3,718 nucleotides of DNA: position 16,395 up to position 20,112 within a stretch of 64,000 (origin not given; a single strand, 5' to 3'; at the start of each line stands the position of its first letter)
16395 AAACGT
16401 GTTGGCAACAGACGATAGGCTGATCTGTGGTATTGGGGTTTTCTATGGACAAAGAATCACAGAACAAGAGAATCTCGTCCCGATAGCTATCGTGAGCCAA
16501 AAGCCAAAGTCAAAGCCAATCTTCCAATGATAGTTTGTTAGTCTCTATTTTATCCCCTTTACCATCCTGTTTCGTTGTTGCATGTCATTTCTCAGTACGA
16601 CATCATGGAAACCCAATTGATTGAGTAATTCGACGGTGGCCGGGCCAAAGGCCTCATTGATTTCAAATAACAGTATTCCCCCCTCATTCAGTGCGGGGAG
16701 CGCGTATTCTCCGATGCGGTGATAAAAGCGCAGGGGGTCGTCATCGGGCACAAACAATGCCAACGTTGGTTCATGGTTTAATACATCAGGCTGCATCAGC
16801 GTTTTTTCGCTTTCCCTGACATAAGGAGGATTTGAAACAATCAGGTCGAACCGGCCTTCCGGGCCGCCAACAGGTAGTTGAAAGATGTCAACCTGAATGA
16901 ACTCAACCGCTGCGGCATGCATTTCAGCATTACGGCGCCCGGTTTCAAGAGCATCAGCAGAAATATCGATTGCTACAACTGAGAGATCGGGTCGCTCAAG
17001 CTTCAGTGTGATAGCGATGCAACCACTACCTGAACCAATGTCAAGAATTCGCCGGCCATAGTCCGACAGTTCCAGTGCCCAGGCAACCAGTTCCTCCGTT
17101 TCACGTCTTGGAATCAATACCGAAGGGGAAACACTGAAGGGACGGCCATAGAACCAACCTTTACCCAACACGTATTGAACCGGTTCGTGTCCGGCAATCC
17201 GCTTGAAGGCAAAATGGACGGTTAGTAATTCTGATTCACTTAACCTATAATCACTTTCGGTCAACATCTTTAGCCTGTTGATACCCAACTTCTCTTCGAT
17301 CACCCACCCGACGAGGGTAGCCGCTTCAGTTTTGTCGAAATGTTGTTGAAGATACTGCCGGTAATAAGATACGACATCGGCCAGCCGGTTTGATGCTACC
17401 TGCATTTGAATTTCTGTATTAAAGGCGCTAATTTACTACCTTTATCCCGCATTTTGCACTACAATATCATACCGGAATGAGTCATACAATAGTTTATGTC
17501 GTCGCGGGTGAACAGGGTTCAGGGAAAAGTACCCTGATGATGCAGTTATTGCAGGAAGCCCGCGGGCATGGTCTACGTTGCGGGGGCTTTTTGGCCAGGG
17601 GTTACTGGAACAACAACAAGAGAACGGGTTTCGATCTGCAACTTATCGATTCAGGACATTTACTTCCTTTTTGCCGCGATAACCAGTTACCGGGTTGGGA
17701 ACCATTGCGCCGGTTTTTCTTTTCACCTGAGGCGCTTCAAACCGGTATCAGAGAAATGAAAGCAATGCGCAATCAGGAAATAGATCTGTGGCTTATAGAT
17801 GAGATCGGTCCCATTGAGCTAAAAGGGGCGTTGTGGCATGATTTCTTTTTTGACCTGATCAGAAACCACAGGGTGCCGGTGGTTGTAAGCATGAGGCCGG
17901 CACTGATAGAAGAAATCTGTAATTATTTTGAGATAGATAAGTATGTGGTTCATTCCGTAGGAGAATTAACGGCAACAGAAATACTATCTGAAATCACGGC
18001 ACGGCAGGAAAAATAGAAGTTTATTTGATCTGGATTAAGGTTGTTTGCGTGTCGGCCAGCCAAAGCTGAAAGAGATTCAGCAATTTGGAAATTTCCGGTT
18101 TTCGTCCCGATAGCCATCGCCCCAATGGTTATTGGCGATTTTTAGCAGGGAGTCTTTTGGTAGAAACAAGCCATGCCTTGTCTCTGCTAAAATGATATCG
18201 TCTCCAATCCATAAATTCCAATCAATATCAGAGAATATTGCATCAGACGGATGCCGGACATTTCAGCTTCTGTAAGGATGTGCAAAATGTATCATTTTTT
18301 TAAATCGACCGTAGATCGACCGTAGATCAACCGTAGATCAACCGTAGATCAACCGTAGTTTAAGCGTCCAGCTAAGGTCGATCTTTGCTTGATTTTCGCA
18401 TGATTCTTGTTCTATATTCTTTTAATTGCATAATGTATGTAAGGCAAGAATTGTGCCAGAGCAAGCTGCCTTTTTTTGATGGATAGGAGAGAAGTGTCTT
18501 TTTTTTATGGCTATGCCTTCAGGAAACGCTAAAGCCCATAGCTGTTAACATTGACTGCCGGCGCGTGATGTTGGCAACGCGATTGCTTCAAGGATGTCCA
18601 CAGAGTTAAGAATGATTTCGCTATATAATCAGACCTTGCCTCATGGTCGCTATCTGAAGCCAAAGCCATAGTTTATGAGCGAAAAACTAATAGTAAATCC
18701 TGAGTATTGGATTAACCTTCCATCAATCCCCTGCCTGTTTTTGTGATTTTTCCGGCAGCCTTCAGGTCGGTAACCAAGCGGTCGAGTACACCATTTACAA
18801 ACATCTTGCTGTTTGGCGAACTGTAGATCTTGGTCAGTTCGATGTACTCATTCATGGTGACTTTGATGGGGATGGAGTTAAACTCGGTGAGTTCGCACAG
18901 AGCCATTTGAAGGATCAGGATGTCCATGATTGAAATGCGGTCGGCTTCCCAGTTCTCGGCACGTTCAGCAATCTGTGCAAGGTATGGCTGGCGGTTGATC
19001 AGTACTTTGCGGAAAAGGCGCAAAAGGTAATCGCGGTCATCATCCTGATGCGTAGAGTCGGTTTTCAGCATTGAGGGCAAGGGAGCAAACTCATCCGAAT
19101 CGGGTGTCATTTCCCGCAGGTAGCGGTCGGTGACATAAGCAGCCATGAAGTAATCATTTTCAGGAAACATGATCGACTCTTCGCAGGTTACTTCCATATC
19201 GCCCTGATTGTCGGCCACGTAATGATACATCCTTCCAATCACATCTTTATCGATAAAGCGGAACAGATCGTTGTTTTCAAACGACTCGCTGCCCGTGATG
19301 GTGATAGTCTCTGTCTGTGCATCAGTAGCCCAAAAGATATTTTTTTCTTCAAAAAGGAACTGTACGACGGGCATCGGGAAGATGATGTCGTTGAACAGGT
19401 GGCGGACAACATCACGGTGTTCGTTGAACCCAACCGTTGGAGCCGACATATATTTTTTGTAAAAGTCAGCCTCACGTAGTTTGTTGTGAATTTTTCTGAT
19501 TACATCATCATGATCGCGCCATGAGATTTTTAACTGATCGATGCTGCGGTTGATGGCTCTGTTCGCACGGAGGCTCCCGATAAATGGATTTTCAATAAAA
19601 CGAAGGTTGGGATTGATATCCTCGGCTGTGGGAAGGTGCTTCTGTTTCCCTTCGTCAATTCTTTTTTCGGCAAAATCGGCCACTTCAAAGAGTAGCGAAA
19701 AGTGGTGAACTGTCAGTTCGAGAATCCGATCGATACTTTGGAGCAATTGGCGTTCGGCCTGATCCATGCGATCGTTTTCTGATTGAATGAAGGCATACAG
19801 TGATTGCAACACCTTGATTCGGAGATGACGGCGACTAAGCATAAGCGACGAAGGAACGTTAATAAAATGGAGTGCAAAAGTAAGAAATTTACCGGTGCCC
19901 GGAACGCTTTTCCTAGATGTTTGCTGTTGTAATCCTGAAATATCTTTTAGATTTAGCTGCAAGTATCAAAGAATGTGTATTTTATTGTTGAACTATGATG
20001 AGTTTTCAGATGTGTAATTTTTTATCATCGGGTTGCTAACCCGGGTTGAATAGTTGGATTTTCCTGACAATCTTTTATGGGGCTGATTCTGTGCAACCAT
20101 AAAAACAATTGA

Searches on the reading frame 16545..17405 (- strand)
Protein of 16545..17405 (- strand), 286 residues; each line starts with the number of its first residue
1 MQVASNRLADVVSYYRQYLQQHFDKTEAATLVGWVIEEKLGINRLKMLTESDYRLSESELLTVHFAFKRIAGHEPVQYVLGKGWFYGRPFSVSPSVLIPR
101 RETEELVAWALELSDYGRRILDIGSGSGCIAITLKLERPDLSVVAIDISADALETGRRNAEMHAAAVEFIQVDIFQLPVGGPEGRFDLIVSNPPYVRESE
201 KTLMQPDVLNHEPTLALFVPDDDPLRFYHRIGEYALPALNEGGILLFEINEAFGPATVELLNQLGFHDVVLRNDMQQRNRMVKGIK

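Call 63: search_protein_families(library=pfam, proteins=[window:16545-17405:-], max_evalue=0.00001)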
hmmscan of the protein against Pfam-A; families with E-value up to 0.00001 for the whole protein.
window:16545-17405:- (286 aa): 8 families
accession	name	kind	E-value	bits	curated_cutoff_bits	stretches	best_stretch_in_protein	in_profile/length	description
PF05175.20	MTS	-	1.1e-16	61.4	23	1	116-201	31-114/170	Methyltransferase small domain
PF13847.12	Methyltransf_31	-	6.6e-14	52.3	27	1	117-208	4-83/145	Methyltransferase domain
PF13649.12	Methyltransf_25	-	2.1e-12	48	27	1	120-192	1-71/97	Methyltransferase domain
PF08241.18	Methyltransf_11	-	3.3e-08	34.5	21.2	1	121-192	1-67/95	Methyltransferase domain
PF17827.6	PrmC_N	-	3.8e-08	34.2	23.4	1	13-81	4-71/71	PrmC N-terminal domain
PF08242.18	Methyltransf_12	-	4.8e-08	34.1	30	1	121-192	1-72/98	Methyltransferase domain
PF01170.24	UPF0020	-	2.8e-06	27.6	22.3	1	137-198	73-134/197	RMKL-like, methyltransferase domain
PF06325.19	PrmA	-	4.2e-06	26.9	22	1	114-192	159-233/296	Ribosomal protein L11 methyltransferase (PrmA)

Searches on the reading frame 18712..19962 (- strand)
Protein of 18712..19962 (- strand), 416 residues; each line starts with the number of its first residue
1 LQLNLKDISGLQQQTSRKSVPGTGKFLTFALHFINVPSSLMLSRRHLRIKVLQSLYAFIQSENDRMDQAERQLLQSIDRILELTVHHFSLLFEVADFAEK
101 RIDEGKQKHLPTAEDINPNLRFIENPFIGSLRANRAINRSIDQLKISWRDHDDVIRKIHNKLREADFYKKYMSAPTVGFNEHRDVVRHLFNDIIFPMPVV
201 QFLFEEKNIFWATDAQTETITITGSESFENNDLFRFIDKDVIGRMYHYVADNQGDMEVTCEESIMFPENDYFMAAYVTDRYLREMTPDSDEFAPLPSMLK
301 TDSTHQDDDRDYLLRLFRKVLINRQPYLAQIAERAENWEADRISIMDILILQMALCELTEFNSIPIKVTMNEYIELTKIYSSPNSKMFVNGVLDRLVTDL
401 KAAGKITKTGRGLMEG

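Call 63: search_protein_families(library=pfam, proteins=[window:18712-19962:-], max_evalue=0.00001)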
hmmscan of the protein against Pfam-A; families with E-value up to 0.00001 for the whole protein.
window:18712-19962:- (416 aa): 1 family
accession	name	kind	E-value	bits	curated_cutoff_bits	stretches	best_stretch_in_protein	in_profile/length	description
PF01029.23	NusB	-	3.7e-21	76.3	23.1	1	290-396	23-131/133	NusB family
